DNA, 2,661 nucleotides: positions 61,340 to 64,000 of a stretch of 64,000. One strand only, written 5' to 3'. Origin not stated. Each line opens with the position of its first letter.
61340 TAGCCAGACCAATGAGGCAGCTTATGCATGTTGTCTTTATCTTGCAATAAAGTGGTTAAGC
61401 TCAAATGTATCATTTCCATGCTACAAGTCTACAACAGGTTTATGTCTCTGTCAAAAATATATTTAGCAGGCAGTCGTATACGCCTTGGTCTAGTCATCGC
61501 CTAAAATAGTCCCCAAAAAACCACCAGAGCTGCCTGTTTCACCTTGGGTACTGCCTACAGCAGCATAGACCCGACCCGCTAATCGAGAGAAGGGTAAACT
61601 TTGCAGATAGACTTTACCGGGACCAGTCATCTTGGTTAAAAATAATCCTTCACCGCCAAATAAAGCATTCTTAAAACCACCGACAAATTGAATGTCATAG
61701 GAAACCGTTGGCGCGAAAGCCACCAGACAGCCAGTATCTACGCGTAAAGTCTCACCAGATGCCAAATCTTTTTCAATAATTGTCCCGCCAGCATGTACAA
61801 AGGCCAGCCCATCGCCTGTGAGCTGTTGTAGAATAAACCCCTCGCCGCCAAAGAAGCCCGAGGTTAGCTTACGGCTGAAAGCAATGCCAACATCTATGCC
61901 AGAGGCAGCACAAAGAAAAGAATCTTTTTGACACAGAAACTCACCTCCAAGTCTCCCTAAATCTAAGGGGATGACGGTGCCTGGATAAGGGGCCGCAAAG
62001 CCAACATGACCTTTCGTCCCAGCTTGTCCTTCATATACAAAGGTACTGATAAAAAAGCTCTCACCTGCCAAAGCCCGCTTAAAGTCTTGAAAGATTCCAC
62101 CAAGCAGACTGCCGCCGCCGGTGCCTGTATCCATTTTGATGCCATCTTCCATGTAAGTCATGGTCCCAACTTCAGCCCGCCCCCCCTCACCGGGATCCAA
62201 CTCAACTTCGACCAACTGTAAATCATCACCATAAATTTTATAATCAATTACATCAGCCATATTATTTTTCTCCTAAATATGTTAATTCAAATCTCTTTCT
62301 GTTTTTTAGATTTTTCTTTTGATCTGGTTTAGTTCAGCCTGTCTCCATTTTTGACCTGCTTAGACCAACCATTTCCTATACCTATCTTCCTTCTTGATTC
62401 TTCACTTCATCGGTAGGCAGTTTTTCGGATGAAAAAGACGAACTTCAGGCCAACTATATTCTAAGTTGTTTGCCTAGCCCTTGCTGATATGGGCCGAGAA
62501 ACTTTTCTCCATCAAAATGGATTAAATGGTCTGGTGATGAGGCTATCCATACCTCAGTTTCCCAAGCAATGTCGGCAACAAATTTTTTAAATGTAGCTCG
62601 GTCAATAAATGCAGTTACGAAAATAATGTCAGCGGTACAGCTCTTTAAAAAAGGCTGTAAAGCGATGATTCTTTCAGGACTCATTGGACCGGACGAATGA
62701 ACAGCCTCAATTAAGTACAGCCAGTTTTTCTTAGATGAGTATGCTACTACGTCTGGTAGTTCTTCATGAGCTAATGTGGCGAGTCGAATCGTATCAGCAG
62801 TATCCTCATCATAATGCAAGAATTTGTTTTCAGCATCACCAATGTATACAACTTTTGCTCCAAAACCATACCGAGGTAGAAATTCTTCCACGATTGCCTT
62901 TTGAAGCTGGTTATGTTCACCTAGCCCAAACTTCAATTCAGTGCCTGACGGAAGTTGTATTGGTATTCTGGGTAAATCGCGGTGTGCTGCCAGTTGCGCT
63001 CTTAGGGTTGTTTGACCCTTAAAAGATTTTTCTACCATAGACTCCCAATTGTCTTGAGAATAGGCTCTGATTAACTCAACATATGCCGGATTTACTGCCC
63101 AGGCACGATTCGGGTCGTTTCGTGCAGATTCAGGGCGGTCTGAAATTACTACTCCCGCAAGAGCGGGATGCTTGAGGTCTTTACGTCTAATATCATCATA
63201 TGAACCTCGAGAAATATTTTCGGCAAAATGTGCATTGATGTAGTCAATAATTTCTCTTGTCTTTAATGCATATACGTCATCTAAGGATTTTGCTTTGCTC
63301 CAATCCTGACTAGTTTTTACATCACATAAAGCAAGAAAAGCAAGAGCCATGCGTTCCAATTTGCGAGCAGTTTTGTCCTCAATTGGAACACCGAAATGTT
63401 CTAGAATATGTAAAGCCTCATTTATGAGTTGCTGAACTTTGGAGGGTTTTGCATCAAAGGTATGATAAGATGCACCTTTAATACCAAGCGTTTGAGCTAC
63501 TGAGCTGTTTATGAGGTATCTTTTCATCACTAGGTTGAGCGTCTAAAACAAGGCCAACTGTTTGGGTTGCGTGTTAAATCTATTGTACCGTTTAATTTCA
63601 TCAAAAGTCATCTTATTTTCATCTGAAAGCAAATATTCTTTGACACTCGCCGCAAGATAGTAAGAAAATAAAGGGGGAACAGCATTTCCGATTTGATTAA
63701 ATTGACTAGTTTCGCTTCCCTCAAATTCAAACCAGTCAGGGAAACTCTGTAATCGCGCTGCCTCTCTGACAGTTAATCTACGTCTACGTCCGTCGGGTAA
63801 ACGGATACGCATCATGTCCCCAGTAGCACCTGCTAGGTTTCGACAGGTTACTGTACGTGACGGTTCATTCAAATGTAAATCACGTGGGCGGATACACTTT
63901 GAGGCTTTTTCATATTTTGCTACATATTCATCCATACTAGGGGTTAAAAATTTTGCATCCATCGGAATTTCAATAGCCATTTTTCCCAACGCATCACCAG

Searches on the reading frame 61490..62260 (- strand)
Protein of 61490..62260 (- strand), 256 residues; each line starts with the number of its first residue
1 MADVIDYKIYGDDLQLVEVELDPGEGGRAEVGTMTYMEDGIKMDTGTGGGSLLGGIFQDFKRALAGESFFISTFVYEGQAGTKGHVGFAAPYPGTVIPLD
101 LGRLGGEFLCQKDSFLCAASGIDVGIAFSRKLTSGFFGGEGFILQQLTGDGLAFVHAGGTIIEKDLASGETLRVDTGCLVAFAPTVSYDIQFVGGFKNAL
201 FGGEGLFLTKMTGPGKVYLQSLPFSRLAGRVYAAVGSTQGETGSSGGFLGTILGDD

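Call 4: search_protein_families(library=pfam, proteins=[window:61490-62260:-], max_evalue=0.1)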
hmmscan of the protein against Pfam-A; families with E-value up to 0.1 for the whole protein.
window:61490-62260:- (256 aa): 1 family
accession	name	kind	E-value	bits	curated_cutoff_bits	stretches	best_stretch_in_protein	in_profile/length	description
PF01987.23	AIM24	-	2.2e-73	246.8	25.7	1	7-222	1-205/205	Mitochondrial biogenesis AIM24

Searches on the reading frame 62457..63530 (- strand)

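Call 87: search_protein_families(library=pfam, proteins=[window:62457-63530:-], max_evalue=0.0001)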
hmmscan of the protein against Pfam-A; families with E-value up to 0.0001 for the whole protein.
window:62457-63530:- (358 aa): 2 families
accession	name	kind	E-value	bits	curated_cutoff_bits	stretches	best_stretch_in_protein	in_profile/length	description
PF06616.17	BsuBI_PstI_RE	-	2e-60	203.1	27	1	189-342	1-154/154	BsuBI/PstI restriction endonuclease domain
PF17728.7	BsuBI_PstI_RE_N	-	1.4e-24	87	27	1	34-171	2-133/140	BsuBI/PstI restriction endonuclease HTH domain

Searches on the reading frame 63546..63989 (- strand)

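Call 87: search_protein_families(library=pfam, proteins=[window:63546-63989:-], max_evalue=0.0001)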
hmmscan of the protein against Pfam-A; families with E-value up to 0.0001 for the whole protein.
window:63546-63989:- (148 aa): 1 family
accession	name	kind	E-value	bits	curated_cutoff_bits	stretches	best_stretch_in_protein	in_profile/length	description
PF00145.23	DNA_methylase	-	9.3e-15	55.3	22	1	59-117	269-323/324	C-5 cytosine-specific DNA methylase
